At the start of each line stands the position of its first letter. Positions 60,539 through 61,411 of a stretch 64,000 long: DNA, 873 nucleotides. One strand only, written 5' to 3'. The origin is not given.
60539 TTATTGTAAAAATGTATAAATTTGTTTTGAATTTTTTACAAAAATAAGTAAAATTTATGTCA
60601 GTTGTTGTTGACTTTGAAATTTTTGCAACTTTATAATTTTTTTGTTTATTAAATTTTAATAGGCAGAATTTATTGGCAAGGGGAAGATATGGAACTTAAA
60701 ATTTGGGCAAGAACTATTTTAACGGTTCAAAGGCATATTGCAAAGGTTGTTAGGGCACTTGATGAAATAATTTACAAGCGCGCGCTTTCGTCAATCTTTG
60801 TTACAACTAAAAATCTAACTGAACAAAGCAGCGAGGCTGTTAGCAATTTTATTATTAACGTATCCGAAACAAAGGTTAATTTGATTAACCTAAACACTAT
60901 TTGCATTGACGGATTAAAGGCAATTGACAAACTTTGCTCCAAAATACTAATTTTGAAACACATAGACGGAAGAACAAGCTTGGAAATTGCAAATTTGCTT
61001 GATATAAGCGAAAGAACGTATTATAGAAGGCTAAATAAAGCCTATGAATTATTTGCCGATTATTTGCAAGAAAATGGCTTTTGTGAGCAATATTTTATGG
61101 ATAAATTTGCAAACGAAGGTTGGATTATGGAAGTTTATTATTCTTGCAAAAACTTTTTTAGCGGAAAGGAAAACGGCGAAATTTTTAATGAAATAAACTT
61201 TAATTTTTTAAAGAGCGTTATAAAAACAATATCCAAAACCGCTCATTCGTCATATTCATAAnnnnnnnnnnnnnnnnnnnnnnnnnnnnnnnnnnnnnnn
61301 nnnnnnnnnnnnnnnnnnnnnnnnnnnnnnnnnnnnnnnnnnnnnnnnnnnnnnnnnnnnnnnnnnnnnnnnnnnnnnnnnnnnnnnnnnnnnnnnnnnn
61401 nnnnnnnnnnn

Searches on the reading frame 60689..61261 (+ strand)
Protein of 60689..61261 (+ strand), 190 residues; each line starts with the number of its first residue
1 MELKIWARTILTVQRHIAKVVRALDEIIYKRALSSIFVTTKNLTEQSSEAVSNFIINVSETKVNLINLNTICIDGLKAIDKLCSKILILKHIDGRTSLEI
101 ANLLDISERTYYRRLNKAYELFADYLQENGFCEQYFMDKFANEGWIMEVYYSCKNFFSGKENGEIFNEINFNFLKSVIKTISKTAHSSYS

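Call 46: search_protein_families(library=pfam, proteins=[window:60689-61261:+])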
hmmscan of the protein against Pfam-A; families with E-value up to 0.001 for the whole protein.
window:60689-61261:+ (190 aa): 2 families
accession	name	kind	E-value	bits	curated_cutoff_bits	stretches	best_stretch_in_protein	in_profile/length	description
PF08281.18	Sigma70_r4_2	-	1.7e-05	24.8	25.7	1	84-119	16-51/54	Sigma-70, region 4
PF13022.12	HTH_Tnp_1_2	-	0.00063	20.3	27.9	0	80-143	12-70/122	Helix-turn-helix of insertion element transposase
